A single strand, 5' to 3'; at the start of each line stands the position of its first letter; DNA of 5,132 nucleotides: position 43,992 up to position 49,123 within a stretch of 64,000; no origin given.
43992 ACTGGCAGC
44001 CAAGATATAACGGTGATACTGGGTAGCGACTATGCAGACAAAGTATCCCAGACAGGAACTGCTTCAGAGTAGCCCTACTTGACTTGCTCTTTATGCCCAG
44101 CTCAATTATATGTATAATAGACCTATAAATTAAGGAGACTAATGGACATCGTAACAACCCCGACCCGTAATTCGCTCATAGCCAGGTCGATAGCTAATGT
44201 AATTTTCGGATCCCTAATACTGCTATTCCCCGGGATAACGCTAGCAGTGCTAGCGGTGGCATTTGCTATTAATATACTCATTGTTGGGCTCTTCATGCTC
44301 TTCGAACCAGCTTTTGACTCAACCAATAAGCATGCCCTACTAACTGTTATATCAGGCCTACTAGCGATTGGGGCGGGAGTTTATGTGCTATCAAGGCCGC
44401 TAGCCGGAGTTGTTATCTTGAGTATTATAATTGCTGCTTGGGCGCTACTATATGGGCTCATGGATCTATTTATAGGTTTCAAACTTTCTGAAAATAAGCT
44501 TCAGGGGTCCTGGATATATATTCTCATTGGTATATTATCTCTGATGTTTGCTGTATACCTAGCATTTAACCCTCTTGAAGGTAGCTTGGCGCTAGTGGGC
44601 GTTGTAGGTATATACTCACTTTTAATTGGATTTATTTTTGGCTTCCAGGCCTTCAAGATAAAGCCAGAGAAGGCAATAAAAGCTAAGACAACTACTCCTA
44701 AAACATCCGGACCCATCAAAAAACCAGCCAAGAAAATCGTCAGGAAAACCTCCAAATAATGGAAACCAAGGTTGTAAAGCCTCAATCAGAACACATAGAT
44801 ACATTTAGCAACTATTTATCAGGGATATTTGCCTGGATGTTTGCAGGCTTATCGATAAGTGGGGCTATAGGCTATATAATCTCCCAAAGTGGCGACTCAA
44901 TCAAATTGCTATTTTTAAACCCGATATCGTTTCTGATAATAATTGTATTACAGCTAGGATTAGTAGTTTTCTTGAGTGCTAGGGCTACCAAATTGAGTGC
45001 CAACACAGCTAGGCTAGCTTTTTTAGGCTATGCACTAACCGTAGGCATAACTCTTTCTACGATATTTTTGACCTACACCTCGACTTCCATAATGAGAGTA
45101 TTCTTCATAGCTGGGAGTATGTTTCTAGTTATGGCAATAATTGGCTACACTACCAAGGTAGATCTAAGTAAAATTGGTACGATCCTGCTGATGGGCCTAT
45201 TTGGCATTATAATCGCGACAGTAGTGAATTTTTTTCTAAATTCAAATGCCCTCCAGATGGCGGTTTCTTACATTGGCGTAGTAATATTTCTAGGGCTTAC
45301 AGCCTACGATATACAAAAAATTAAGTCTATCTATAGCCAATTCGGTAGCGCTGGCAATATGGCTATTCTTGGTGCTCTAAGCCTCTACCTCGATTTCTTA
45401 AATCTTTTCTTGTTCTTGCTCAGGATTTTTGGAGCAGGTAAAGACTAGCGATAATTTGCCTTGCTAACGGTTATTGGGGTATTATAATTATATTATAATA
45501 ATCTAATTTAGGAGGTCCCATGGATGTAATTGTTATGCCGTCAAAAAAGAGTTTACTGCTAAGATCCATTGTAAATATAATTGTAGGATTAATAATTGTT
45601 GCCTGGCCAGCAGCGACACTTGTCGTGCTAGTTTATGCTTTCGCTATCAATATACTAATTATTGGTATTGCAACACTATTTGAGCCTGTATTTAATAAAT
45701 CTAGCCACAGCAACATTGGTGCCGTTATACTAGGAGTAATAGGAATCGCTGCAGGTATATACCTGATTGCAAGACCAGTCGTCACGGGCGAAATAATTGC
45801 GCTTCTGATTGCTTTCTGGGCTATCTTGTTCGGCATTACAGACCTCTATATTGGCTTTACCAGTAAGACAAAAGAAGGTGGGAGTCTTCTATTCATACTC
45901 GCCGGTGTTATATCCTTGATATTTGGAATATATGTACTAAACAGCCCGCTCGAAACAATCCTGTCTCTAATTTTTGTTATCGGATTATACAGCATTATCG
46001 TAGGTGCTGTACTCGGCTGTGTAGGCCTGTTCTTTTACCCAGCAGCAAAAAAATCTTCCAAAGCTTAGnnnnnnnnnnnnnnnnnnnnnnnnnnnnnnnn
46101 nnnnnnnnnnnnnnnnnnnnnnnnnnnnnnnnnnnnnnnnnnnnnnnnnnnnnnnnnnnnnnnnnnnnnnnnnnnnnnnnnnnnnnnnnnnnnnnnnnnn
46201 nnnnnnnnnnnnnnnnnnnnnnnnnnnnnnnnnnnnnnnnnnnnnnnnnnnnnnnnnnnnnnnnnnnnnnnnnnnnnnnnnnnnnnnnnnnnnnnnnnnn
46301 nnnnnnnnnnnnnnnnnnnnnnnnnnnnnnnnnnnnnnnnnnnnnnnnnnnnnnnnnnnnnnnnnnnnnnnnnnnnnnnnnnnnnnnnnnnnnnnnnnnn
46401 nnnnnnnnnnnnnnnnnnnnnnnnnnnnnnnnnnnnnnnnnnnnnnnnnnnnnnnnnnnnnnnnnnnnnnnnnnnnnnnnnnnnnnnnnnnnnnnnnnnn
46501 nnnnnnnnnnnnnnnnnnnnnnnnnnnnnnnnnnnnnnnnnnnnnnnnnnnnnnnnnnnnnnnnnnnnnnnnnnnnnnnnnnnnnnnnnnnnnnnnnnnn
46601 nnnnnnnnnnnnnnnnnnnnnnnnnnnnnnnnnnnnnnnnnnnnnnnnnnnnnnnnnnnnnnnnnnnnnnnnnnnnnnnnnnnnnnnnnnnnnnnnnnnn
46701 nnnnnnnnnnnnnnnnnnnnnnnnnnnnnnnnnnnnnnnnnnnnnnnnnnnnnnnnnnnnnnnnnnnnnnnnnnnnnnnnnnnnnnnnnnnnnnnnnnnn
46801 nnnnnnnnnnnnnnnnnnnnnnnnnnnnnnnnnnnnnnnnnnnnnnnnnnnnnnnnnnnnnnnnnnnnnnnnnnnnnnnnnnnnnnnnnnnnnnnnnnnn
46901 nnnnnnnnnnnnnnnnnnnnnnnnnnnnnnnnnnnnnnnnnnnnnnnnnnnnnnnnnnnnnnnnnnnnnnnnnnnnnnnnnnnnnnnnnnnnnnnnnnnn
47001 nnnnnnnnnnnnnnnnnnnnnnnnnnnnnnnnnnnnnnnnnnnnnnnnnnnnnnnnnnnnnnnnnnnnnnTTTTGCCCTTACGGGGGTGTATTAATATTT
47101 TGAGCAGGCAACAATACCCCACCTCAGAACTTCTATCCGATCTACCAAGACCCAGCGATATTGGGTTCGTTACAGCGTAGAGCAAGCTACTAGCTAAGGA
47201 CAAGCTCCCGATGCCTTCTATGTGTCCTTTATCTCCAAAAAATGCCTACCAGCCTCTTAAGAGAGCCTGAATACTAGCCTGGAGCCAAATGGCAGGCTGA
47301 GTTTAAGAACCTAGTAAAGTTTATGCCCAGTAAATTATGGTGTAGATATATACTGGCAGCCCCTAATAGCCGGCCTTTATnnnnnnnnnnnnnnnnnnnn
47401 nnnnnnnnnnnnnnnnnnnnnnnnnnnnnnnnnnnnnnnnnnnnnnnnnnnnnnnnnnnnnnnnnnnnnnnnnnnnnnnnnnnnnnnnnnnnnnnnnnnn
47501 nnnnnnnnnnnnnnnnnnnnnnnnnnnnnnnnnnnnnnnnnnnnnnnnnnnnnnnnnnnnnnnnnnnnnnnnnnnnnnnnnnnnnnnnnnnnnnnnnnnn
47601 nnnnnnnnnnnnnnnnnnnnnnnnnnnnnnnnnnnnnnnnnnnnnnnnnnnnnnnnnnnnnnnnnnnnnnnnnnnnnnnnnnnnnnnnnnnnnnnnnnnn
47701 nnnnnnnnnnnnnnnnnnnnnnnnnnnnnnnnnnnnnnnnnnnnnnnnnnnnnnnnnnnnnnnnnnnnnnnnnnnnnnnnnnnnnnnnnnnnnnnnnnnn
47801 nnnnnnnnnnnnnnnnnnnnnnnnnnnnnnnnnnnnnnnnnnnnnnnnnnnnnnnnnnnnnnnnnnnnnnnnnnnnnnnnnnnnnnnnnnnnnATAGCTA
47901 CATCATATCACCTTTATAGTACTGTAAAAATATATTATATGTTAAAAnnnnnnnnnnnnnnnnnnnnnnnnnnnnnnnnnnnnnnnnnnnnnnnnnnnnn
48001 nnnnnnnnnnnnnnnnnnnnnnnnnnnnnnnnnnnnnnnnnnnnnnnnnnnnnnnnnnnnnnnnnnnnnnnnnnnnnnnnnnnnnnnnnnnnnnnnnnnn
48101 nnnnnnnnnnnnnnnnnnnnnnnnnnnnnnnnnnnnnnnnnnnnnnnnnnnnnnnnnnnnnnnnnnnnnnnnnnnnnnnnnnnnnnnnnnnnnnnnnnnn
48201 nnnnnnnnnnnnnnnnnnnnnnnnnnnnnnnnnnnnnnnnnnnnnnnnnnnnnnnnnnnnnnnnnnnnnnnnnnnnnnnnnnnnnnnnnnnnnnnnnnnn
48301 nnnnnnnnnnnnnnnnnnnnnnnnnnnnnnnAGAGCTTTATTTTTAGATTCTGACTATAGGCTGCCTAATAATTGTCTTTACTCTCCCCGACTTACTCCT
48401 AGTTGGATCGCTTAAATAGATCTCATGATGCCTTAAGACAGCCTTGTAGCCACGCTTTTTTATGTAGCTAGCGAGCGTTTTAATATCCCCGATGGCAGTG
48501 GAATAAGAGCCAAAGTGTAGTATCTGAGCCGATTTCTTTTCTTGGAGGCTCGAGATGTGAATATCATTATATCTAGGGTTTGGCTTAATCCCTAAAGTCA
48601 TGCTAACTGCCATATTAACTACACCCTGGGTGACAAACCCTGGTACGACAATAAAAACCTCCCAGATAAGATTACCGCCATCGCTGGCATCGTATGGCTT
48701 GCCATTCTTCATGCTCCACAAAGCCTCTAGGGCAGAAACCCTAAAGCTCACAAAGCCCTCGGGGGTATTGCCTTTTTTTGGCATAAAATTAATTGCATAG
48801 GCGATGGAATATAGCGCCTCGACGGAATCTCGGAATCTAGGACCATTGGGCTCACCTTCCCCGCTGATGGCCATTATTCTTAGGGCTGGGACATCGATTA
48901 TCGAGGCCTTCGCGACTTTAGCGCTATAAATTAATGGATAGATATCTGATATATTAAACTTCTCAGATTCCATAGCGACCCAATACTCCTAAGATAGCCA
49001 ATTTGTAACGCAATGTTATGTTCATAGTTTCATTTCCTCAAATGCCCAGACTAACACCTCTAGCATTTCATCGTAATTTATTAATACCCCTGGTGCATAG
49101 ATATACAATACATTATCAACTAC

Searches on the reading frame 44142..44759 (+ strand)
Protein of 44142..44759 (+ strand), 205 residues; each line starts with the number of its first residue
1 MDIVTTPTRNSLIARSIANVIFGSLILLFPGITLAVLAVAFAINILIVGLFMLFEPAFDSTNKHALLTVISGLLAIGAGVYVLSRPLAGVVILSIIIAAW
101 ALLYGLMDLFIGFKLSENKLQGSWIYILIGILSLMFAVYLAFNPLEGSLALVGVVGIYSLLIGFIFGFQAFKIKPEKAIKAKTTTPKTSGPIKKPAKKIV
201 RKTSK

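Call 54: search_protein_families(library=pfam, proteins=[window:44142-44759:+], max_evalue=0.0001)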
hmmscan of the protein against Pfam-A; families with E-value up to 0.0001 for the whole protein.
window:44142-44759:+ (205 aa): 1 family
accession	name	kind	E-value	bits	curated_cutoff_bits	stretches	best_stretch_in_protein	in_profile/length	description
PF03729.18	DUF308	-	1.4e-18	67.4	25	3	70-142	1-73/73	Short repeat of unknown function (DUF308)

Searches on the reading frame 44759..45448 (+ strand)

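Call 54: search_protein_families(library=pfam, proteins=[window:44759-45448:+], max_evalue=0.0001)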
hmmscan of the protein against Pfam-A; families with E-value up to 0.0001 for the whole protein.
window:44759-45448:+ (229 aa): 1 family
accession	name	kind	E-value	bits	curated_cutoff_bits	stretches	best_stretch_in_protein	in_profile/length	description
PF01027.25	Bax1-I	-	1.4e-50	172.5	34.1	1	18-224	2-207/207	Inhibitor of apoptosis-promoting Bax1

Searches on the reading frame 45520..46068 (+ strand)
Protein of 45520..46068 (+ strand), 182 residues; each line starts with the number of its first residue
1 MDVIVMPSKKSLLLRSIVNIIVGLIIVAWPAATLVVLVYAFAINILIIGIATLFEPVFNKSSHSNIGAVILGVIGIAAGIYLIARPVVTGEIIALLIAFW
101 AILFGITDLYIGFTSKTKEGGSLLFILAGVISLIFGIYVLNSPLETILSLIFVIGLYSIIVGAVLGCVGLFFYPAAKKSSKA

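Call 54: search_protein_families(library=pfam, proteins=[window:45520-46068:+], max_evalue=0.0001)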
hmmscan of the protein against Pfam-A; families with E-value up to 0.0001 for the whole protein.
window:45520-46068:+ (182 aa): 1 family
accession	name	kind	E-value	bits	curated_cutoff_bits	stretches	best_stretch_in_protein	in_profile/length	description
PF03729.18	DUF308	-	6.4e-21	74.8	25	2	70-140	1-72/73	Short repeat of unknown function (DUF308)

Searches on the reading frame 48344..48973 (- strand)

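Call 54: search_protein_families(library=pfam, proteins=[window:48344-48973:-], max_evalue=0.0001)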
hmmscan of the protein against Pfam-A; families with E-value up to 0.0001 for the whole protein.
window:48344-48973:- (209 aa): 1 family
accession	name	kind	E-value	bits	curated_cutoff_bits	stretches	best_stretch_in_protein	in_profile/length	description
PF06445.20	GyrI-like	-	1.7e-10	41.8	26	1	24-203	4-153/155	GyrI-like small molecule binding domain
